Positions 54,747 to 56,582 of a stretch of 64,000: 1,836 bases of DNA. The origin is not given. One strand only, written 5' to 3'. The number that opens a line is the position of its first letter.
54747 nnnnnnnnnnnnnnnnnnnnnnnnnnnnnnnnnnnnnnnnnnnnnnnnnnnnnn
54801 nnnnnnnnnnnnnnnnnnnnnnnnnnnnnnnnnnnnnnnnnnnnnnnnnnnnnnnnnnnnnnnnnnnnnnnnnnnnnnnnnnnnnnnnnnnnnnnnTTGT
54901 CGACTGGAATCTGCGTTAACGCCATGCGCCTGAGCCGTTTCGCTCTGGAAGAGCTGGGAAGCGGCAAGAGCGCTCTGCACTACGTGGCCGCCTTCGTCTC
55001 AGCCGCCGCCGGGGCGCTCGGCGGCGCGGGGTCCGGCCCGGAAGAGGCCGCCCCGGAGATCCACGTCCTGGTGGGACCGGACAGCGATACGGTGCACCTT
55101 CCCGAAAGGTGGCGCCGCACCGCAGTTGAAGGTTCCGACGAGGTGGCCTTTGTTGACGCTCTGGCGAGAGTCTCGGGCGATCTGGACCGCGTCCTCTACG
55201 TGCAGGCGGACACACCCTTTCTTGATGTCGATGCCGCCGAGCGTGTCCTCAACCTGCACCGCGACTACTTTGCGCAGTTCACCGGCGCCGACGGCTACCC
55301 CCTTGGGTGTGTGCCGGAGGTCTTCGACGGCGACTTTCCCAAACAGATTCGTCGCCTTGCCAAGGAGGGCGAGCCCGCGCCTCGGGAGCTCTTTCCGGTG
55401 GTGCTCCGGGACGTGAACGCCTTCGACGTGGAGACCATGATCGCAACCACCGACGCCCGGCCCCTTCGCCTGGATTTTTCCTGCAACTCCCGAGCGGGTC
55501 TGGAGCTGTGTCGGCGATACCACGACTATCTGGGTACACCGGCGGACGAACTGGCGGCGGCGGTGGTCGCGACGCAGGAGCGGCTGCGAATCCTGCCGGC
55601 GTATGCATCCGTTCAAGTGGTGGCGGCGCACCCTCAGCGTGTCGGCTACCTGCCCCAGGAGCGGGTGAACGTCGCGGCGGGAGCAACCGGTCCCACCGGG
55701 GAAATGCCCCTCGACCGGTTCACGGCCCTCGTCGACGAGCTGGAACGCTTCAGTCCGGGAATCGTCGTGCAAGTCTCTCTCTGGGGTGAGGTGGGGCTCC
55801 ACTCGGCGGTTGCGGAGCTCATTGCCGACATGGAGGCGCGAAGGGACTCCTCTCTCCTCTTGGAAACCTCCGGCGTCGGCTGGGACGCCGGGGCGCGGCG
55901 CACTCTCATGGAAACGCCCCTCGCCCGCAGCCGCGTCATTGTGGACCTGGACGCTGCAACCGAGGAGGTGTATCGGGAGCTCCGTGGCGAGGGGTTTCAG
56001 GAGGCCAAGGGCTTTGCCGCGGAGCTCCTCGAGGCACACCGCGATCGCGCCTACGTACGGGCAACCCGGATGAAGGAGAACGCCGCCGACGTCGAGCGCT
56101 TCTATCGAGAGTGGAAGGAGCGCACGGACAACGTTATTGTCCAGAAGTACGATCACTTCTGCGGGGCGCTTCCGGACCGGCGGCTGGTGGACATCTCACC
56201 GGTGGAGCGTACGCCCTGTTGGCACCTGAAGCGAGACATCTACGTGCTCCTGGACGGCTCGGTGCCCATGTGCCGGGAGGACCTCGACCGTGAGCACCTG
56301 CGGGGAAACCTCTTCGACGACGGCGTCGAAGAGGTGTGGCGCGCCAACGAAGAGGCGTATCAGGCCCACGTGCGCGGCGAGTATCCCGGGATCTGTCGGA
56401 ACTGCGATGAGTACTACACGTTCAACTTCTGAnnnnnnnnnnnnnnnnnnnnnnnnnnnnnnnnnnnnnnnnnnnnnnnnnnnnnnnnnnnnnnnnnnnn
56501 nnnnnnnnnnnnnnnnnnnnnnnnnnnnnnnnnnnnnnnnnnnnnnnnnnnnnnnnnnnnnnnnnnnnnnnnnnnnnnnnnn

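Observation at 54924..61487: Coupled operon of a spiro-SPASM-type protein with glycan-modification enzymes, lacking any sugar-synthase gene, next to amidase/GerMN/flaA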

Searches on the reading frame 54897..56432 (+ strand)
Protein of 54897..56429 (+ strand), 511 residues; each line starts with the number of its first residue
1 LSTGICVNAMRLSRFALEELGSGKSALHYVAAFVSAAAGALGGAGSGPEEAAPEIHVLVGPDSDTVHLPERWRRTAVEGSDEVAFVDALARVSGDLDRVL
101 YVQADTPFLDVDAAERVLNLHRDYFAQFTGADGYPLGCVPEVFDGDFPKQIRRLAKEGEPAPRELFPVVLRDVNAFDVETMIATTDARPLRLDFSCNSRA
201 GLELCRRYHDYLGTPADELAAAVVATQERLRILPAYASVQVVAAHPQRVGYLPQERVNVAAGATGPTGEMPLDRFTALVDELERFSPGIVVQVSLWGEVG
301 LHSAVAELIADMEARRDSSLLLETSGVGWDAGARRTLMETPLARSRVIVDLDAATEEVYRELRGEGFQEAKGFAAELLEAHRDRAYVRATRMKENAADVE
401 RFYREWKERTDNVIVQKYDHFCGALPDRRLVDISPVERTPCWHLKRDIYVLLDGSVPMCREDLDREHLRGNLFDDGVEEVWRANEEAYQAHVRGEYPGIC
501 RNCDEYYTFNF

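Call 3: search_protein_families(library=ncbifam, proteins=[window:54924-56432:+], max_evalue=0.01)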
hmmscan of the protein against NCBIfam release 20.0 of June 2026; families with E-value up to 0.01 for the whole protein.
window:54924-56432:+ (502 aa): 5 families
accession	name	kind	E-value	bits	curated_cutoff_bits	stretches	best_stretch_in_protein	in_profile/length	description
TIGR04321.1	spiroSPASM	subfamily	2.5e-133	445.4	250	1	65-502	67-510/510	spiro-SPASM protein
TIGR03962.1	mycofact_rSAM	equivalog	0.00027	20.2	265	0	260-395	40-171/339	mycofactocin radical SAM maturase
TIGR04317.1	W_rSAM_matur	equivalog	0.00096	18.4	380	1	259-360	31-128/349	tungsten cofactor oxidoreductase radical SAM maturase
TIGR03972.1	rSAM_TYW1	equivalog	0.0053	15.9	317.95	1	282-402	122-239/297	4-demethylwyosine synthase TYW1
TIGR04133.1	rSAM_w_lipo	hypoth_equivalog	0.0098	14.9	425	0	441-497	270-324/350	TIGR04133 family radical SAM/SPASM protein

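Call 4: search_protein_families(library=pfam, proteins=[window:54924-56432:+], max_evalue=0.01)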
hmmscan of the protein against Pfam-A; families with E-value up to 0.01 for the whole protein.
window:54924-56432:+ (502 aa): 1 family
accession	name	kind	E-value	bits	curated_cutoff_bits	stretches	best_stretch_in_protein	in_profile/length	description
PF13186.11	SPASM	-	5.1e-08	33.5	21.5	1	432-495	1-67/67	Iron-sulfur cluster-binding domain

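Call 7: find_homologous_proteins(query=window:54924-56432:+, max_evalue=0.00001)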
Query window:54924-56432:+ (502 aa): 308 proteins with E <= 0.00001 among 8000 candidates; the best 120 are listed.
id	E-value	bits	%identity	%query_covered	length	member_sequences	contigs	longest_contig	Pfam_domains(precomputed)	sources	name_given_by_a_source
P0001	0.0e+0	1141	100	100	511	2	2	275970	PF13186.12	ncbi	ncbi:MAG: spiro-SPASM protein [Spirochaetaceae bacterium]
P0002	4.5e-273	925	82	100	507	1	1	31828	PF13186.12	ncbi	-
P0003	5.4e-266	901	78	100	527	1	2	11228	PF13186.12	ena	-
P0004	1.6e-203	695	63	99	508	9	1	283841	PF13186.12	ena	-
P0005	4.6e-202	690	63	99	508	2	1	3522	PF13186.12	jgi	jgi:spiro-SPASM protein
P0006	1.0e-200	686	61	100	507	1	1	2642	PF13186.12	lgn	-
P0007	8.6e-200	683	61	100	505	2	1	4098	PF13186.12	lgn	-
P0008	1.7e-174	600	56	100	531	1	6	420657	PF13186.12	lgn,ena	-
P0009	9.0e-134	465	67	61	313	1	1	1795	PF13186.12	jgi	jgi:spiro-SPASM protein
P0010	2.4e-125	437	46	100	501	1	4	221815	PF13186.12,PF04055.28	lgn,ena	-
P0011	2.9e-122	427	44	100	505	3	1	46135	PF13186.12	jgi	-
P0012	4.4e-121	423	44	100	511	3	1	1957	PF13186.12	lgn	-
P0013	1.1e-120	422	45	100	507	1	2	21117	PF13186.12,PF04055.28,PF12804.14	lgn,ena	-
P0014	1.3e-120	422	45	100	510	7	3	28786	PF13186.12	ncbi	ncbi:MAG: spiro-SPASM protein [Spirochaetaceae bacterium]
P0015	2.9e-120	421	48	90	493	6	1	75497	PF13186.12,PF04055.28,PF12804.14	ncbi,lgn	ncbi:MAG: spiro-SPASM protein [Spirochaetaceae bacterium]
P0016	1.2e-118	415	45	100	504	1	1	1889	PF13186.12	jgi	jgi:spiro-SPASM protein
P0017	2.1e-118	414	44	100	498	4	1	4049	PF13186.12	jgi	jgi:spiro-SPASM protein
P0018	5.7e-118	413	46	92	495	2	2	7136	PF13186.12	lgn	-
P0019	1.3e-117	412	47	86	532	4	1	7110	PF13186.12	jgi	jgi:spiro-SPASM protein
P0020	3.2e-117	411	43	99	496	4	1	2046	PF13186.12,PF12804.14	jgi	jgi:spiro-SPASM protein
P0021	4.2e-117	410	41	100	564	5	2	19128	PF13186.12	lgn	-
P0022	4.7e-117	410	43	100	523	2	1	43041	PF13186.12,PF12804.14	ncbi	ncbi:MAG: spiro-SPASM protein [Spirochaetaceae bacterium]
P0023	7.5e-117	409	41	100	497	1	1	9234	PF13186.12,PF04055.28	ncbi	ncbi:spiro-SPASM protein [Salinispira pacifica]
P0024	2.7e-116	408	42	100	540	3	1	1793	PF13186.12,PF12804.14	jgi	jgi:spiro-SPASM protein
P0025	9.3e-116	406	46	86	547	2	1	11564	PF13186.12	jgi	jgi:spiro-SPASM protein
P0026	1.3e-115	405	48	81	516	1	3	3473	PF13186.12,PF04055.28,PF12804.14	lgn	-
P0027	2.5e-115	404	44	86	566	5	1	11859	PF13186.12,PF12804.14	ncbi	ncbi:MAG: spiro-SPASM protein [Spirochaetia bacterium]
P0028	2.7e-115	404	43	100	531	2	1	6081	PF13186.12,PF12804.14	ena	-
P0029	3.9e-115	404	42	100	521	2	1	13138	PF13186.12,PF12804.14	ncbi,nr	ncbi:MAG: spiro-SPASM protein [Spirochaetes bacterium]|nr:spiro-SPASM protein [Spirochaetota bacteri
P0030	2.0e-114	401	42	100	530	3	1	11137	PF13186.12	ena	-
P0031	2.3e-114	401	44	91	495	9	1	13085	PF13186.12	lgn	-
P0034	1.1e-113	399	44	91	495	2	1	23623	PF13186.12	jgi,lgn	jgi:spiro-SPASM protein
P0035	1.8e-113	398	43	98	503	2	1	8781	PF13186.12,PF12804.14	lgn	-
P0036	6.0e-113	397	44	91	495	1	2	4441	PF13186.12,PF12804.14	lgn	-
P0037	6.2e-113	396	41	100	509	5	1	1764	PF13186.12,PF04055.28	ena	-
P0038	3.8e-112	394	46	85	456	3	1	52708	PF13186.12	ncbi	-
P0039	4.2e-112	394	38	100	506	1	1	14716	PF13186.12,PF04055.28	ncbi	-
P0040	9.6e-112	393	46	88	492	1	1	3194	PF13186.12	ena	-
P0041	2.3e-111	391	42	99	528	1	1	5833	PF13186.12,PF04055.28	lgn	-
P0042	2.6e-111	391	44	94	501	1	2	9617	PF13186.12,PF04055.28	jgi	jgi:spiro-SPASM protein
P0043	2.8e-111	391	45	83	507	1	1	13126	PF13186.12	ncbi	-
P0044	6.6e-111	390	41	94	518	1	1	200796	PF13186.12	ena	-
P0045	8.7e-111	389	47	83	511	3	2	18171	PF13186.12,PF04055.28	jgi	jgi:spiro-SPASM protein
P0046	1.1e-110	389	43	88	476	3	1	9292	PF13186.12,PF04055.28,PF12804.14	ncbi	-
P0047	1.6e-110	388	43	85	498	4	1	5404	PF13186.12,PF04055.28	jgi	jgi:spiro-SPASM protein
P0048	1.8e-110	388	37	100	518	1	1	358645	PF13186.12,PF04055.28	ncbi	-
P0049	2.0e-110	388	41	96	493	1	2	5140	PF13186.12,PF04055.28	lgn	-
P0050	6.2e-110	387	40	100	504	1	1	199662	PF13186.12,PF04055.28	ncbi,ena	-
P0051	7.7e-110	386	42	100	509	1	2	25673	PF13186.12,PF04055.28,PF12804.14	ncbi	-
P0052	8.1e-110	386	41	99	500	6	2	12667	PF13186.12,PF12804.14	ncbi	-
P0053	1.2e-109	386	44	88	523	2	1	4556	PF13186.12,PF04055.28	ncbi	-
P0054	1.5e-109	385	44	94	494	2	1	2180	PF13186.12,PF04055.28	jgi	-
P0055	1.5e-109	385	44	94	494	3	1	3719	PF13186.12,PF04055.28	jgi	-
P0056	1.9e-109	385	45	88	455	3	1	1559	PF13186.12,PF04055.28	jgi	jgi:spiro-SPASM protein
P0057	2.2e-109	385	43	94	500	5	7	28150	PF13186.12,PF04055.28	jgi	jgi:spiro-SPASM protein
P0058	2.3e-109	385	44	85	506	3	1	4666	PF13186.12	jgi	-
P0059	2.9e-109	384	44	85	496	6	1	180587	PF13186.12,PF04055.28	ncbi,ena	-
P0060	4.1e-109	384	41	100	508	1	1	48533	PF13186.12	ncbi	-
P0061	6.6e-109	383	41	99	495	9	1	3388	PF13186.12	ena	-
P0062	7.2e-109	383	44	88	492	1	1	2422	PF13186.12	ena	-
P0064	1.5e-108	382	44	87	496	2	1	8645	PF13186.12,PF04055.28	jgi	jgi:spiro-SPASM protein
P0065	1.9e-108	382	42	88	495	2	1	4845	PF13186.12,PF12804.14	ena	-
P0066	2.0e-108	382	44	87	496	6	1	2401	PF13186.12,PF04055.28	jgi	jgi:spiro-SPASM protein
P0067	2.3e-108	381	42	96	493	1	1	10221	PF13186.12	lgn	-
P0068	3.3e-108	381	45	83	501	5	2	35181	PF13186.12,PF04055.28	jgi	-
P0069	4.6e-108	380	43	95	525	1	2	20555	PF13186.12,PF04055.28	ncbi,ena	-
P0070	4.8e-108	380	41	100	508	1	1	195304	PF13186.12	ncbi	-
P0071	5.3e-108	380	41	99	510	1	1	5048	PF13186.12,PF04055.28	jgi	jgi:spiro-SPASM protein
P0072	7.7e-108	380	44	85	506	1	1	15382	PF13186.12,PF12804.14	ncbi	-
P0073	1.1e-107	379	40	99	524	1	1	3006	PF13186.12,PF04055.28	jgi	jgi:spiro-SPASM protein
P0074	1.3e-107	379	40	99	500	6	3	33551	PF13186.12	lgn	-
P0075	1.6e-107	379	38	99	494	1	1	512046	PF13186.12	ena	-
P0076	2.4e-107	378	42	99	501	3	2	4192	PF13186.12,PF04055.28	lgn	-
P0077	2.8e-107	378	39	100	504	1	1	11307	PF13186.12,PF04055.28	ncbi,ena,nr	ncbi:MAG TPA: spiro-SPASM protein [Spirochaetia bacterium]|nr:spiro-SPASM protein [Spirochaetia bact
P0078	3.0e-107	378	42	94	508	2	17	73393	PF13186.12,PF04055.28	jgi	jgi:spiro-SPASM protein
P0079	3.6e-107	377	44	87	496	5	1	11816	PF13186.12,PF04055.28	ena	-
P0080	7.6e-107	376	40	99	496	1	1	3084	PF13186.12,PF04055.28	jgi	jgi:spiro-SPASM protein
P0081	8.1e-107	376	41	100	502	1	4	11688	PF13186.12,PF04055.28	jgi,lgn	jgi:spiro-SPASM protein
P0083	1.2e-106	376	44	85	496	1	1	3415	PF13186.12,PF04055.28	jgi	jgi:spiro-SPASM protein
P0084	1.5e-106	375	41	100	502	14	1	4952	PF13186.12,PF04055.28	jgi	jgi:spiro-SPASM protein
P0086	1.9e-106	375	42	95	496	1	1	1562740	PF13186.12,PF04055.28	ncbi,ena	-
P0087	5.2e-106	374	43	84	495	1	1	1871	PF13186.12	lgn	-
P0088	6.7e-106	373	45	83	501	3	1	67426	PF13186.12,PF04055.28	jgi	jgi:spiro-SPASM protein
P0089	7.4e-106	373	40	100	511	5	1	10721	PF13186.12,PF04055.28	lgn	-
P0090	1.3e-105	372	41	100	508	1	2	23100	PF13186.12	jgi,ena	-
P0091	2.1e-105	372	39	99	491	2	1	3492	PF13186.12,PF04055.28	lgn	-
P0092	2.2e-105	372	44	90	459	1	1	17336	PF13186.12,PF04055.28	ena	-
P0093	2.2e-105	372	40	99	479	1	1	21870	PF13186.12,PF04055.28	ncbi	-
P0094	2.9e-105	371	41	91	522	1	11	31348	PF13186.12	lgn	-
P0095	3.2e-105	371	44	87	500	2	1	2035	PF13186.12,PF04055.28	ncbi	-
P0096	3.8e-105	371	41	86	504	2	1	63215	PF13186.12,PF04055.28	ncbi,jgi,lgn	jgi:spiro-SPASM protein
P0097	3.9e-105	371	37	99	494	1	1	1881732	PF13186.12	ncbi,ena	-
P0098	7.1e-105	370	45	85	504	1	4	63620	PF13186.12,PF12804.14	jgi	jgi:spiro-SPASM protein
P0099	1.8e-104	369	40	99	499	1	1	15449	PF13186.12,PF12804.14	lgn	-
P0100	2.3e-104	368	44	85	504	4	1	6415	PF13186.12,PF12804.14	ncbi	ncbi:MAG: spiro-SPASM protein [Spirochaetota bacterium]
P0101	2.7e-104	368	40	100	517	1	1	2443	PF13186.12,PF04055.28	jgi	-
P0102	5.7e-104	367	41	87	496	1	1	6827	PF13186.12,PF04055.28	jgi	jgi:spiro-SPASM protein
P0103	1.0e-103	366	41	89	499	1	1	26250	PF13186.12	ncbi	-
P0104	1.5e-103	366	38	100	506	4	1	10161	PF13186.12,PF04055.28,PF12804.14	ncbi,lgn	-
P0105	2.1e-103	365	41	100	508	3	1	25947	PF13186.12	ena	-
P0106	2.6e-103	365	44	85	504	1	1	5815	PF13186.12,PF12804.14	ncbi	-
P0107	2.8e-103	365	45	85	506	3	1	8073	PF13186.12,PF12804.14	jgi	jgi:spiro-SPASM protein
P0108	4.1e-103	364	39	94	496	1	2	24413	PF13186.12,PF04055.28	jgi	jgi:spiro-SPASM protein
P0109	4.7e-103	364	42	85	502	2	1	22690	PF13186.12,PF04055.28,PF12804.14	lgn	-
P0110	6.1e-103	363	41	87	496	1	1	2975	PF13186.12,PF04055.28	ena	-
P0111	6.6e-103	363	41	85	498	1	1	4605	PF13186.12,PF04055.28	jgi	jgi:spiro-SPASM protein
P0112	1.1e-102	363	40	100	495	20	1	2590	PF13186.12,PF04055.28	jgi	-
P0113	1.7e-102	362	42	83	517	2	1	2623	PF13186.12,PF04055.28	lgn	-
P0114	1.8e-102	362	42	83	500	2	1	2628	PF13186.12,PF04055.28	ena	-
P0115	2.1e-102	362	43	88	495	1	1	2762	PF13186.12,PF04055.28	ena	-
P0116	2.8e-102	361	42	97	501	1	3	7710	PF13186.12,PF04055.28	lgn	-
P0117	2.9e-102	361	43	87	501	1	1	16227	PF13186.12,PF04055.28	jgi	jgi:spiro-SPASM protein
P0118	3.0e-102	361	44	82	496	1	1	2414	PF13186.12,PF04055.28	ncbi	-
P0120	4.5e-102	361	40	100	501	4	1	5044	PF13186.12,PF04055.28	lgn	-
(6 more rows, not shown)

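Call 9: find_related_loci(query=A1, collection=genome_contigs, flank=10000)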
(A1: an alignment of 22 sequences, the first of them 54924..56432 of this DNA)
Query A1 (502 aa) in genome_contigs; peptide patterns used: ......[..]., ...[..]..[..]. (x = any residue, [..] = any of these).
600 stretches matched a pattern (row limit reached: there are more); 513 encode a relative of the query (tblastn E <= 1e-3); the best 80 are kept; 80 distinct loci.
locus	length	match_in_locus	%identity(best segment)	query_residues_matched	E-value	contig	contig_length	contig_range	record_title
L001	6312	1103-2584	61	3-502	0e+0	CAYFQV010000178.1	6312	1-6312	MAG TPA_asm: uncultured Spirochaetaceae bacterium isolate ERP107533_co1_106 genome assembly, contig: NODE_15522_length_6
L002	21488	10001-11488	62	4-502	0e+0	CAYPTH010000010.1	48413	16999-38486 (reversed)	MAG TPA_asm: uncultured Spirochaetaceae bacterium isolate binchicken_co8_361 genome assembly, contig: NODE_676_length_48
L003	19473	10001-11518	43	3-502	4e-121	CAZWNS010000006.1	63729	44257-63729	MAG TPA_asm: uncultured Spirochaetaceae bacterium isolate SRP252850_co1_384 genome assembly, contig: NODE_531_length_637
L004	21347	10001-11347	42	56-501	3e-121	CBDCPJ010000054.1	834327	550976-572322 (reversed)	MAG: Spirochaetia bacterium isolate faab6882-6287-49c9-b04d-4208091d842c genome assembly, contig: contig_54, whole genom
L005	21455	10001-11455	41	1-502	2e-120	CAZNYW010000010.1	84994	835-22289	MAG TPA_asm: uncultured Spirochaetales bacterium isolate binchicken_co150_687 genome assembly, contig: NODE_444_length_8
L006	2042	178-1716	42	3-502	2e-127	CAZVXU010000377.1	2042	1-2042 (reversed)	MAG TPA_asm: uncultured Spirochaetaceae bacterium isolate binchicken_co8_286 genome assembly, contig: NODE_114474_length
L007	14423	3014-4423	45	48-502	4e-118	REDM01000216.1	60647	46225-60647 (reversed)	MAG: Spirochaetaceae bacterium isolate GEM2.Bin30 NODE_338_length_60647_cov_52.5059, whole genome shotgun sequence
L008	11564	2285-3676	46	72-502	4e-118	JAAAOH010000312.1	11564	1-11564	MAG: Spirochaetes bacterium isolate GSL.Bin19 NODE_4359_length_11564_cov_0.511404, whole genome shotgun sequence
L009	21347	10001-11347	48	48-501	2e-123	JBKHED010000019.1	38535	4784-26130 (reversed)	MAG: Spirochaetaceae bacterium isolate D1M04_9 NODE_251_length_38535_cov_11.953404, whole genome shotgun sequence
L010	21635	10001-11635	41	2-502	1e-117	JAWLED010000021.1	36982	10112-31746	MAG: Spirochaetia bacterium isolate 20BLK6-1.bin.42 NODE_875_length_36982_cov_20.544072, whole genome shotgun sequence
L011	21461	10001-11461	37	1-502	4e-117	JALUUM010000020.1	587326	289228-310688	MAG: Spirochaetales bacterium isolate 128-326_metabat1_scaf2bin.014 128-326_scaffold_1_c2, whole genome shotgun sequence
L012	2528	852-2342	38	1-502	4e-122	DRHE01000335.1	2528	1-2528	MAG TPA_asm: Spirochaetales bacterium isolate HyVt-362 HyVt-362_k145_71127, whole genome shotgun sequence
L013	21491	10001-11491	38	1-502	5e-116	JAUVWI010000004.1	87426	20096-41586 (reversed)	MAG: Spirochaetales bacterium isolate CSMAG_1186 CSMAG_1186_k127_586324_length_87426_cov_44.6268, whole genome shotgun s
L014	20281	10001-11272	42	79-502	1e-115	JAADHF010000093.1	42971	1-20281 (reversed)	MAG: Spirochaetota bacterium isolate M_MetaBat.164 contig-127_875, whole genome shotgun sequence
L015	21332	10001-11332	43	60-502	1e-115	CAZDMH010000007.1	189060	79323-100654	MAG TPA_asm: uncultured Spirochaetales bacterium isolate binchicken_co151_533 genome assembly, contig: NODE_33_length_18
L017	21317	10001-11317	39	63-501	2e-115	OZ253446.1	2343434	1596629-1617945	MAG: Spirochaetia bacterium isolate 0b759a36-5087-44a1-8135-4fb3fec4329e genome assembly, chromosome: 1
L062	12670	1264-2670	38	59-502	4e-101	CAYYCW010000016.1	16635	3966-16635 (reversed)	MAG TPA_asm: uncultured Treponemataceae bacterium isolate SRP141132_co3_348 genome assembly, contig: NODE_2937_length_16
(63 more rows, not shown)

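Call 32: search_solved_structures(query=A1, max_evalue=1, show_alignments=2)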
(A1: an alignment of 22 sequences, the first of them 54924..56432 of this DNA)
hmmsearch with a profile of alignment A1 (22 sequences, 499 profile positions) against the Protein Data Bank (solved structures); distinct sequences matched with E-value up to 1: 8.
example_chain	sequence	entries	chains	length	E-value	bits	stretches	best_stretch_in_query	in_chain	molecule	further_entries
4m7t_A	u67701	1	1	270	2.4e-10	42.9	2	437-492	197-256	BtrN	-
4m7s_A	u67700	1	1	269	5.9e-10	41.7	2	437-492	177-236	BtrN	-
6efn_A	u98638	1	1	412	4.9e-05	25.4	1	218-370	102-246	Sporulation killing factor maturation protein SkfB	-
2z2u_A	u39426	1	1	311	0.0024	19.8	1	275-395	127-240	UPF0026 protein MJ0257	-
6djt_A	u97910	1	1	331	0.0028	19.6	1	275-395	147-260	S-adenosyl-L-methionine-dependent tRNA 4-demethylwyosine synthase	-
6oew_A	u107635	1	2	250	0.0085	18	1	40-196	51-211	Cytidylyltransferase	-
7tol_A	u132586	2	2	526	0.17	13.7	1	229-353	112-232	glycerol dibiphytanyl glycerol tetraether - macrocyclic archaeol synthase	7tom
2yx0_A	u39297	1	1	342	0.38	12.6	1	279-381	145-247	radical sam enzyme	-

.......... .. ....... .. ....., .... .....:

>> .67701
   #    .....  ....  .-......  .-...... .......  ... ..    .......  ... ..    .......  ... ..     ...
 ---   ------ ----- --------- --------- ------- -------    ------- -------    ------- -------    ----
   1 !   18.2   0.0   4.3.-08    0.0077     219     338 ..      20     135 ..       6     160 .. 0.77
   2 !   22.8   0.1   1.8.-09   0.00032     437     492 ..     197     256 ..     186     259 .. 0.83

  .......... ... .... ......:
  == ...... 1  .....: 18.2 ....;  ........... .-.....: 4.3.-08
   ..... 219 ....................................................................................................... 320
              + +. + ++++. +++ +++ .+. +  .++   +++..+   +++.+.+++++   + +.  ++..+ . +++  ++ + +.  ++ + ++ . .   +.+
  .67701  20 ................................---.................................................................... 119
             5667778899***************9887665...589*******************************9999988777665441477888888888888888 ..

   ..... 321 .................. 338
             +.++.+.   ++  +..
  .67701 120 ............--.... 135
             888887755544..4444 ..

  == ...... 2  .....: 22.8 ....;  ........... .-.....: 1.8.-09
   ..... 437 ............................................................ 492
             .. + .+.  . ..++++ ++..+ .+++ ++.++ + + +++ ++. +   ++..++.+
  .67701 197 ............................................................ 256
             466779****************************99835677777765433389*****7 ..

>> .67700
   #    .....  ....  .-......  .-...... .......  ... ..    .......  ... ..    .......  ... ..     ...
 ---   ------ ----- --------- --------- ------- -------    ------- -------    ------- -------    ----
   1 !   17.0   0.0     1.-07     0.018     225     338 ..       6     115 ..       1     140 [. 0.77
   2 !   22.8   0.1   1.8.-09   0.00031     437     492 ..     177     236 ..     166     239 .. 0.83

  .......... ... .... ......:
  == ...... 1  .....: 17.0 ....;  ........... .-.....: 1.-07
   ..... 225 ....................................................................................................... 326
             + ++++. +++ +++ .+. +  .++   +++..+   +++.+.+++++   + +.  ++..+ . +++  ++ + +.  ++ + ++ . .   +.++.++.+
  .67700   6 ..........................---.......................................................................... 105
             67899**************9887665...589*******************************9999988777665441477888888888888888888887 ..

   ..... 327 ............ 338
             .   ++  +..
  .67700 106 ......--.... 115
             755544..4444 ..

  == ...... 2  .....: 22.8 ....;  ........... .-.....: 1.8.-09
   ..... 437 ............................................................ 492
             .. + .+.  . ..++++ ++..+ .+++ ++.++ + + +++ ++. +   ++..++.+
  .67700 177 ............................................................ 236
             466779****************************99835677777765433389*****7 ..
